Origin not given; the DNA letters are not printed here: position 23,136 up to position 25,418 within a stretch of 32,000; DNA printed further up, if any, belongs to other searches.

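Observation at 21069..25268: Accessory operon resembling a complete clamp loader (DnaX-like, delta-like, delta-prime-like) in a defence-island setting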

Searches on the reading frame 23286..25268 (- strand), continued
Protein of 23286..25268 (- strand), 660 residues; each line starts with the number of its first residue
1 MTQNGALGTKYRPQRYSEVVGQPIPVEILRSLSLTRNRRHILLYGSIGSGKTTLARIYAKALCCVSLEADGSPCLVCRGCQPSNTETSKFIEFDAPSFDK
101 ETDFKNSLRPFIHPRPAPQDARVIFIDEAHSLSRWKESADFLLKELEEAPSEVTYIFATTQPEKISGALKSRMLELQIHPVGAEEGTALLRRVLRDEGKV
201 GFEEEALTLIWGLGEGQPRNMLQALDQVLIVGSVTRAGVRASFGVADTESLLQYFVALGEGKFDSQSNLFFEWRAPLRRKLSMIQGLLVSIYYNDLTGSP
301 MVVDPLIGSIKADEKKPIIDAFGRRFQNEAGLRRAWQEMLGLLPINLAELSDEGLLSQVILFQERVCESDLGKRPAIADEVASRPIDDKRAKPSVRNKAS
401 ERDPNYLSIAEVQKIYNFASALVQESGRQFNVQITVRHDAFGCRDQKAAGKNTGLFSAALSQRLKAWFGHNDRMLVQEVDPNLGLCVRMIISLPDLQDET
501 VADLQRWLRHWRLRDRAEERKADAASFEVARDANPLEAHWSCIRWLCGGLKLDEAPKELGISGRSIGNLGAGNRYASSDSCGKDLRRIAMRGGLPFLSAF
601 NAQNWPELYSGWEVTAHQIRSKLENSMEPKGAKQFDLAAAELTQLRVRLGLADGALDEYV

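Call 78: search_protein_families(library=ncbifam, proteins=[L008:8364-9941:+, L021:4415-5692:-, L021:3261-4415:-, L021:5773-7854:+, L022:5169-6701:-, L019:16808-17656:+, L019:17653-18267:+], max_evalue=0.01)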
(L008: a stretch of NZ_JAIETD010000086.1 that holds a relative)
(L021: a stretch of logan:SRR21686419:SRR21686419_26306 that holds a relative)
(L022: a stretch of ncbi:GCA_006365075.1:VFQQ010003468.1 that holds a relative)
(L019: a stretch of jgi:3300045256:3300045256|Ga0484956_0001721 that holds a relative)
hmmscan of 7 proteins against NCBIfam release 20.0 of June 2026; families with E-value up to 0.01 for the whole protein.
L008:8364-9941:+ (525 aa): 13 families
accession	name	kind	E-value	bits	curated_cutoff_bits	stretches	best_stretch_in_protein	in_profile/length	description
TIGR02349.1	DnaJ_bact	equivalog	1.5e-08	34.5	377.2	1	7-62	3-60/354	molecular chaperone DnaJ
NF007618.0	PRK10266.1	equivalog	3.3e-07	30.1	403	1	3-66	3-67/306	curved DNA-binding protein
NF008035.0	PRK10767.1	subfamily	7.4e-07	28.5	338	1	1-63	1-65/374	molecular chaperone DnaJ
NF010871.0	PRK14278.1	equivalog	2.7e-05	23.2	502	1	4-57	3-57/378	molecular chaperone DnaJ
NF010874.0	PRK14281.1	equivalog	3e-05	23.3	619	1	3-59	2-60/397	chaperone protein DnaJ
NF010894.0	PRK14301.1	equivalog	7.8e-05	21.8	548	1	1-63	1-65/373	chaperone protein DnaJ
NF010892.0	PRK14299.1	equivalog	9.4e-05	21.8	392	1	2-56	2-57/291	chaperone protein DnaJ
NF037946.1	terminal_TopJ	equivalog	0.00039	19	300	1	7-55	8-57/810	terminal organelle assembly protein TopJ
NF010885.0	PRK14292.1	equivalog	0.00078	18.5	585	1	6-59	4-58/371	chaperone protein DnaJ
NF050028.1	CldAdptActJ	equivalog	0.0012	19.3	150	1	7-60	5-65/93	cold adaptation protein ActJcold adaptation protein ActJ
TIGR03835.1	termin_org_DnaJ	equivalog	0.002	16.6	512.25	1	6-56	4-55/871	terminal organelle assembly protein TopJ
NF010872.0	PRK14279.1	equivalog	0.0022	17.2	556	1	4-57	9-64/394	molecular chaperone DnaJ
NF008170.0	PRK10917.2-4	equivalog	0.0065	14.4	975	1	140-208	576-645/826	ATP-dependent DNA helicase RecG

L021:4415-5692:- (425 aa): 0 families

L021:3261-4415:- (384 aa): 0 families

L021:5773-7854:+ (693 aa): 49 families (the best 25 are shown)
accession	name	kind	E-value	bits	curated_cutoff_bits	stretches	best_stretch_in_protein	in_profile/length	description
TIGR02397.1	dnaX_nterm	equivalog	2.6e-18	66.4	250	1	7-294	11-297/355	DNA polymerase III subunit gamma/tau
NF011514.0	PRK14953.1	equivalog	1.5e-15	57.1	536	1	7-251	13-257/488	DNA polymerase III subunits gamma and tau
TIGR00678.1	holB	equivalog_domain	2.1e-15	56.8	180.6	1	37-190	11-171/188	DNA polymerase III subunit delta'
NF004310.0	PRK05707.1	equivalog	6.5e-15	55.3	280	1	34-207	17-197/328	DNA polymerase III subunit delta'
NF005926.0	PRK07940.1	equivalog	1.4e-13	50.9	300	1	9-206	5-201/394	DNA polymerase III subunit delta'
NF011524.0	PRK14963.1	equivalog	2e-13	50.3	601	1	8-231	12-233/647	DNA polymerase III subunits gamma and tau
NF005173.0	PRK06647.1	equivalog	7.5e-13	48.2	623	1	7-290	13-293/568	DNA polymerase III subunits gamma and tau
NF004046.1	PRK05563.1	equivalog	1.7e-12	47.1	400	1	7-206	12-209/567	DNA polymerase III subunit gamma/tau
NF005942.0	PRK07994.1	equivalog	5.7e-12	45.4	613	1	7-162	13-166/655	DNA polymerase III subunit gamma/tau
NF011519.0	PRK14958.1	equivalog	7.6e-12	44.6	912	1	8-162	14-166/509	DNA polymerase III subunits gamma and tau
NF006430.0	PRK08699.1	equivalog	2.2e-11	43.3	481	1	30-183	12-181/325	DNA polymerase III subunit delta'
NF006429.0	PRK08691.1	equivalog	2.7e-11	42.8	969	1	7-163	13-167/709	DNA polymerase III subunits gamma and tau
NF011520.0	PRK14959.1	equivalog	2.9e-11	42.6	798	1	9-163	15-167/624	DNA polymerase III subunits gamma and tau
NF011525.0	PRK14964.1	equivalog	3.8e-11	42.5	554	1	7-206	10-207/493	DNA polymerase III subunits gamma and tau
NF005941.0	PRK07993.1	equivalog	6.6e-11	42.3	477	1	34-190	18-183/334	DNA polymerase III subunit delta'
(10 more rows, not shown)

L022:5169-6701:- (510 aa): 0 families

L019:16808-17656:+ (282 aa): 1 family
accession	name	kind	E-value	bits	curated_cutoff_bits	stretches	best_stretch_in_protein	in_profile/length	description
TIGR02937.1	sigma70-ECF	superfamily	0.0052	16.4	42.9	1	138-266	85-163/165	sigma-70 family RNA polymerase sigma factor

L019:17653-18267:+ (204 aa): 0 families

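Call 79: search_protein_families(library=padloc, proteins=[L019:6084-7766:+, L019:18264-21605:+, L023:610-2736:+, L023:2741-3868:+, L023:3865-6540:+, L003:16968-17972:+, L003:18292-19563:+, L003:19566-21683:+, L008:8364-9941:+, L019:3001-6084:+], max_evalue=0.00001)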
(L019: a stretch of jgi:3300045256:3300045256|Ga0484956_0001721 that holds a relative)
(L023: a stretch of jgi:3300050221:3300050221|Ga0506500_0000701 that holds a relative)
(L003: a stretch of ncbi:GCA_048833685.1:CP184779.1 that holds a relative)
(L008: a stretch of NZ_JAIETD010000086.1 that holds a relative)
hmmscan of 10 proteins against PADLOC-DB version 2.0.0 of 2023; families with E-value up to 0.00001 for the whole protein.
L019:6084-7766:+ (560 aa): 0 families

L019:18264-21605:+ (1113 aa): 41 families (the best 25 are shown)
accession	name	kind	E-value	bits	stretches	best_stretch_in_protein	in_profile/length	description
PDLC00114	GajB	-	2.5e-69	232.5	1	196-851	5-626/635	UrvD helicase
PDLC03802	RTasHel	-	7.1e-62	208.2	1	198-603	5-361/675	DRT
PDLC00117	GajB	-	8.2e-57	191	1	200-852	17-594/604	UrvD helicase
PDLC00132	GajB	-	1.4e-56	190.4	1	199-584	4-379/625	UrvD helicase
PDLC00127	GajB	-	2.1e-46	156.6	1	196-577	6-358/594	UrvD helicase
PDLC00103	GajB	-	9.6e-42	141.7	2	193-579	11-371/612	UrvD helicase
PDLC00130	GajB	-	3.8e-37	125.8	2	367-584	146-364/589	UrvD helicase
PDLC00112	GajB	-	3.8e-33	112.9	1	205-504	12-295/581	UrvD helicase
PDLC00123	GajB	-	1.1e-30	104.8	3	403-498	157-253/540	UrvD helicase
PDLC00119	GajB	-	4.3e-29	99.9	1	215-499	19-295/565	UrvD helicase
PDLC00133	GajB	-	6.2e-29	99.2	1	196-506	9-292/382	UrvD helicase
PDLC00122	GajB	-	5.7e-28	96.1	2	405-498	145-241/502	UrvD helicase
PDLC00107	GajB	-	1.9e-27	94.2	1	199-491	16-285/587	UrvD helicase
PDLC00121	GajB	-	4.5e-25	86.2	2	377-599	158-376/565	UrvD helicase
PDLC00134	GajB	-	1.3e-24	85.1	1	193-567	11-359/431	UrvD helicase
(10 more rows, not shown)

L023:610-2736:+ (708 aa): 15 families
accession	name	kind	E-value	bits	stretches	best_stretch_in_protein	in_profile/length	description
PDLC04098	HerA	-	0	1013.1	1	1-698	1-684/686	-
PDLC04102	HerA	-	9.3e-90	299.8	1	13-690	10-647/654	-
PDLC04105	HerA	-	4.6e-89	297.5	2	411-687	283-559/576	-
PDLC04106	HerA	-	1.6e-82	276.1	1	145-700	143-665/667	-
PDLC02188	HerA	-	5.7e-63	211.6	2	434-698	319-577/578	-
PDLC02185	HerA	-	9.1e-60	201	2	486-683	395-582/585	-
PDLC04100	HerA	-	1.1e-59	200.7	2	486-684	392-576/580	-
PDLC04103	HerA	-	7.9e-50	167.8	2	446-681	351-575/579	-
PDLC04097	HerA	-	3.4e-48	162.7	2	490-682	427-613/618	-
PDLC04104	HerA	-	4.7e-47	158.5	1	411-685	87-359/379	-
PDLC04101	HerA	-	1e-18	65.3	1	112-249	99-229/400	-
PDLC01055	HerA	-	3.3e-15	53.9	1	497-660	383-524/532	Type III coevolved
PDLC04140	mad8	-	3.5e-15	54.3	1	177-626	27-266/314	mads_8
PDLC04099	HerA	-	1.8e-12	45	1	111-230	99-211/214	-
PDLC04107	HerA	-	2.7e-10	37.8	1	113-230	101-211/306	-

L023:2741-3868:+ (375 aa): 0 families

L023:3865-6540:+ (891 aa): 1 family
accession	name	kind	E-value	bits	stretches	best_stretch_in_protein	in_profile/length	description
PDLC03859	LmuB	-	2.7e-14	51.3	1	483-874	186-583/611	-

L003:16968-17972:+ (334 aa): 2 families
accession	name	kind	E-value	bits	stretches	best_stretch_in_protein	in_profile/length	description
PDLC04960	PDC-S21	-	1.3e-91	305.6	1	1-321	1-335/336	-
PDLC04961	PDC-S21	-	8.9e-73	243.4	1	4-323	13-331/336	-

L003:18292-19563:+ (423 aa): 54 families (the best 25 are shown)
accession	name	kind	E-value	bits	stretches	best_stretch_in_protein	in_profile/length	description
PDLC03234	MTase_II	-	2.5e-80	268.5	1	7-413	4-367/375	Type II methyltransferase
PDLC03326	MTase_II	-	3e-58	195.9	1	6-410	3-374/412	Type II methyltransferase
PDLC03378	MTase_II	-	4.3e-57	192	1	7-411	2-329/344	Type II methyltransferase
PDLC00026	DruM2|DruM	-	1.3e-52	177.5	1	7-418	4-324/336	DNA cytosine methylase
PDLC00033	DruM2|DruM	-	9.1e-52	174.5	1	3-408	17-360/368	DNA cytosine methylase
PDLC03237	MTase_II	-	2.2e-47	159.6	2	9-239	795-1010/1036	Type II methyltransferase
PDLC03272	MTase_II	-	4.9e-42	142.5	1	4-414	71-392/407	Type II methyltransferase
PDLC02648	DrmMII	-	9e-40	134.8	1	5-409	19-448/468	DrmMII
PDLC02649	DrmMII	-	5e-36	122.6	1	86-405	113-411/422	DrmMII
PDLC03232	MTase_II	-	8.9e-34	115.1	1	88-403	132-451/465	Type II methyltransferase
PDLC03307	MTase_II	-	5.8e-32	109.3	2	12-141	5-115/382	Type II methyltransferase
PDLC00027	DruM2|DruM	-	2.2e-30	104.2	2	88-196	71-173/361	DNA cytosine methylase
PDLC00030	DruM2|DruM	-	1.3e-29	101.5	1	5-200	3-190/380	DNA cytosine methylase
PDLC00029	DruM2|DruM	-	3.6e-29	100.2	1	11-202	8-173/329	DNA cytosine methylase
PDLC00031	DruM2|DruM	-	4.7e-29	99.6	2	88-196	71-173/361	DNA cytosine methylase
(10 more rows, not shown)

L003:19566-21683:+ (705 aa): 0 families

L008:8364-9941:+ (525 aa): 0 families

L019:3001-6084:+ (1027 aa): 0 families

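Call 85: fold_search(model_id=the predicted structure, library=viral)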
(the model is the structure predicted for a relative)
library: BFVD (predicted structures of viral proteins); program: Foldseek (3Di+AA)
matches with E <= 10: 1299; with E <= 0.001: 85
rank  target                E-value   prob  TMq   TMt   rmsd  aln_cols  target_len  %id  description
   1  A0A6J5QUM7            2.1e-15  1.00  0.43  0.65  12.6       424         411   23  DNA-directed DNA polymerase [uncultured Caudovirales phage]
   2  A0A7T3                6.6e-13  1.00  0.38  0.65   8.5       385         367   20  HolB-like ATPase involved in DNA replication [Microcystis phage LMM01]
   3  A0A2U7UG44            9.1e-13  1.00  0.40  0.63   5.1       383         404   16  Replication factor C subunit [Pandoravirus macleodensis]
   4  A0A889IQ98            1.3e-12  1.00  0.34  0.57   8.0       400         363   16  (no name in the UniProt tables at hand)
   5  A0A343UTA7            1.7e-12  1.00  0.37  0.72   5.8       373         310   18  (no name in the UniProt tables at hand)
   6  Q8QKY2                2.4e-12  1.00  0.35  0.67   7.8       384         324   17  EsV-1-87 [Ectocarpus siliculosus virus 1 (isolate New Zealand/Kaikoura/1988)]
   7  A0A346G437            2.5e-12  1.00  0.38  0.68   7.9       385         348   17  (no name in the UniProt tables at hand)
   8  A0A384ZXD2            2.5e-12  1.00  0.37  0.57   7.3       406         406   18  Putative DNA polymerase III [Dickeya phage vB_DsoM_JA29]
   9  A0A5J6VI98            3.0e-12  1.00  0.40  0.82   4.5       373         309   17  ATPase family protein [Megaviridae environmental sample]
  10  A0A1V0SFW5            4.5e-12  1.00  0.38  0.51   5.7       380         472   14  Replication factor C small subunit [Hokovirus HKV1]
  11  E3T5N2                4.5e-11  1.00  0.38  0.68   5.5       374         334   16  Putative replication factor C subunit [Cafeteria roenbergensis virus (strain BV-PW1)]
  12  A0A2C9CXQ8            7.4e-11  1.00  0.34  0.63   7.3       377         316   16  Sliding-clamp-loader large subunit [Yersinia phage fHe-Yen9-04]
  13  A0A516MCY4            1.3e-10  1.00  0.33  0.67   8.1       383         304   19  (no name in the UniProt tables at hand)
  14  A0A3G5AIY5            2.3e-10  1.00  0.32  0.48  15.0       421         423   14  Replication factor C small subunit [Sylvanvirus sp.]
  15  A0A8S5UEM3            3.2e-10  1.00  0.31  0.34   5.8       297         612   19  Activator clamp loader [Siphoviridae sp. ctX5W26]
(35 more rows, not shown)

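Call 103: list_cluster_members(proteins=[P0001, P0002, P0126, P0130, P0146, P0168, P0183, P0204, P0232, P0271])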
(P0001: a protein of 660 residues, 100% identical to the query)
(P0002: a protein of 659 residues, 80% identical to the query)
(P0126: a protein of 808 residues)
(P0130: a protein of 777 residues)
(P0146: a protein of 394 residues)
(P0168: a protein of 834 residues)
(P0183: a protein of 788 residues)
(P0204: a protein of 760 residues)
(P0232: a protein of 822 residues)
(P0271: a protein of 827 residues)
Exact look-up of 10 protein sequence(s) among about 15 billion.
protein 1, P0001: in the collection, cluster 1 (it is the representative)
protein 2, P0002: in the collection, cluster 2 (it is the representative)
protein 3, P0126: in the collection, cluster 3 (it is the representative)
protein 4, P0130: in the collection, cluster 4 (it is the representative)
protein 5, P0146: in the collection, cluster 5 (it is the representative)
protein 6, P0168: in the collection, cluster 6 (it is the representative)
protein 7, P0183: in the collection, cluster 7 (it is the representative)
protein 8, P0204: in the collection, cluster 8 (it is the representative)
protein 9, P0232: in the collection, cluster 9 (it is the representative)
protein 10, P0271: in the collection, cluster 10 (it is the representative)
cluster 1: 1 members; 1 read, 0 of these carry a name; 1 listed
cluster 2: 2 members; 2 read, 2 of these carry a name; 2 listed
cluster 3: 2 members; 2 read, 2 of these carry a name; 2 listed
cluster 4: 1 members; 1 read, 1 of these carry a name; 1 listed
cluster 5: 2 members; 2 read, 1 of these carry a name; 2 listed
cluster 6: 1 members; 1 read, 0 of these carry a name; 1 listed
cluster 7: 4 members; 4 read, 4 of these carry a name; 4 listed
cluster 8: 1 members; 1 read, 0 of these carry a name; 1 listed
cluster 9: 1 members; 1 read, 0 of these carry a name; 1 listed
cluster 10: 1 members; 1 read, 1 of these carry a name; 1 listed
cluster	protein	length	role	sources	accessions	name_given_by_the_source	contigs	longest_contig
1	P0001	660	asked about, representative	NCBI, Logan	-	-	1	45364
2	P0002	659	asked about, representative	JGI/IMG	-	DNA polymerase-3 subunit gamma/tau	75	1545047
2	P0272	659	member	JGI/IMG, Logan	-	hypothetical protein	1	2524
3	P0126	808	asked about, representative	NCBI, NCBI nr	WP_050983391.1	hypothetical protein [Methylorubrum extorquens]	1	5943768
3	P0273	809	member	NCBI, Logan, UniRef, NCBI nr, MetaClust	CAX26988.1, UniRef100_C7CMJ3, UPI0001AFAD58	protein of unknown function [Methylorubrum extorquens DM4] | Uncharacterized protein n=2 Tax=Methylorubrum extorquens TaxID=408 RepID=C7CMJ3_METED | status=active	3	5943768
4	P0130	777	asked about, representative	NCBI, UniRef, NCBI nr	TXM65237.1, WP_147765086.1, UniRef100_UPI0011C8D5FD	hypothetical protein FV226_25310 [Methylobacterium sp. WL12] | hypothetical protein n=1 Tax=Methylobacterium sp. WL12 TaxID=2603890 RepID=UPI0011C8D5FD | hypothetical protein [Methylobacterium sp. WL12]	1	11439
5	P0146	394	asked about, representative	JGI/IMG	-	hypothetical protein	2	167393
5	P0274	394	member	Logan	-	-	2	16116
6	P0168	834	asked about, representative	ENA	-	-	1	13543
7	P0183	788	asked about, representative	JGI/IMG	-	hypothetical protein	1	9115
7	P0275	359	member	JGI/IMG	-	DNA polymerase-3 subunit gamma/tau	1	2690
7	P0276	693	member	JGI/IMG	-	hypothetical protein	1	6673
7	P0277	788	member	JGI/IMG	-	DNA polymerase III, delta subunit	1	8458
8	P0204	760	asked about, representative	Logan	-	-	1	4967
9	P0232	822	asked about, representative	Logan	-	-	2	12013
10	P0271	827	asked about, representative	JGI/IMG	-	hypothetical protein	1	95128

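Call 105: search_protein_families(library=pfam, proteins=[L002:6723-6941:-, L021:1023-1226:-, L003:5906-6319:-, L003:4736-5764:-, L019:9298-9621:+, L019:9641-9919:+, L002:9554-9973:+, L023:7349-7705:-], max_evalue=1)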
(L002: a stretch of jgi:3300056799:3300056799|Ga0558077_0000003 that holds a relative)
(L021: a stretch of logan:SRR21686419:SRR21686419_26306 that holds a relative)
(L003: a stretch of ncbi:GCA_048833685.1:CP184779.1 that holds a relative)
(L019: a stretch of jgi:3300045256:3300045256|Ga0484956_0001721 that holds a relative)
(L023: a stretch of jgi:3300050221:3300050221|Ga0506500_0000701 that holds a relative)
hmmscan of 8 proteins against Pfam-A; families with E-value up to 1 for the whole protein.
L002:6723-6941:- (72 aa): 0 families

L021:1023-1226:- (67 aa): 0 families

L003:5906-6319:- (137 aa): 0 families

L003:4736-5764:- (342 aa): 0 families

L019:9298-9621:+ (107 aa): 0 families

L019:9641-9919:+ (92 aa): 0 families

L002:9554-9973:+ (139 aa): 1 family
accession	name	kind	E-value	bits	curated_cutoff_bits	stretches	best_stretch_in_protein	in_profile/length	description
PF20282.3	CTD6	-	0.077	13.9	26.4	1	35-88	7-60/130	C-terminal domain 6 of the ABC-three component (ABC-3C) systems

L023:7349-7705:- (118 aa): 0 families

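Call 106: find_encoding_contigs(protein=P0018, flank=10000, max_places=1)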
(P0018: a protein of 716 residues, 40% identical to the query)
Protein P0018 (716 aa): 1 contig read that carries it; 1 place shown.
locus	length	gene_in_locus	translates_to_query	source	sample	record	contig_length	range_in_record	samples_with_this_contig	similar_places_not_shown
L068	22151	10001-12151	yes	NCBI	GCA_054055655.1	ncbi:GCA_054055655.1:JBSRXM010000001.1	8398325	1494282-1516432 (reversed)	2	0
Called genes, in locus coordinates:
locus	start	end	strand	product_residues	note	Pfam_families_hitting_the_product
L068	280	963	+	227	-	PF00092:VWA, PF13519:VWA_2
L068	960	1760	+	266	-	PF13672:PP2C_2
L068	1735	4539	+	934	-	PF00069:Pkinase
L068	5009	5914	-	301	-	PF00126:HTH_1, PF03466:LysR_substrate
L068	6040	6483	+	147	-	PF12893:Lumazine_bd_2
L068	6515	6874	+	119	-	PF16157:DUF4865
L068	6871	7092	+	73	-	PF16157:DUF4865 (weak)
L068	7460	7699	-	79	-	-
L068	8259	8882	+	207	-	-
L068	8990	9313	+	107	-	-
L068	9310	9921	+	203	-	-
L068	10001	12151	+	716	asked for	PF13177:DNA_pol3_delta2, PF13191:AAA_16, PF00004:AAA, PF13401:AAA_22 (weak)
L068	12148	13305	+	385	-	-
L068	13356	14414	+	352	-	PF13177:DNA_pol3_delta2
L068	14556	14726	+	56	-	-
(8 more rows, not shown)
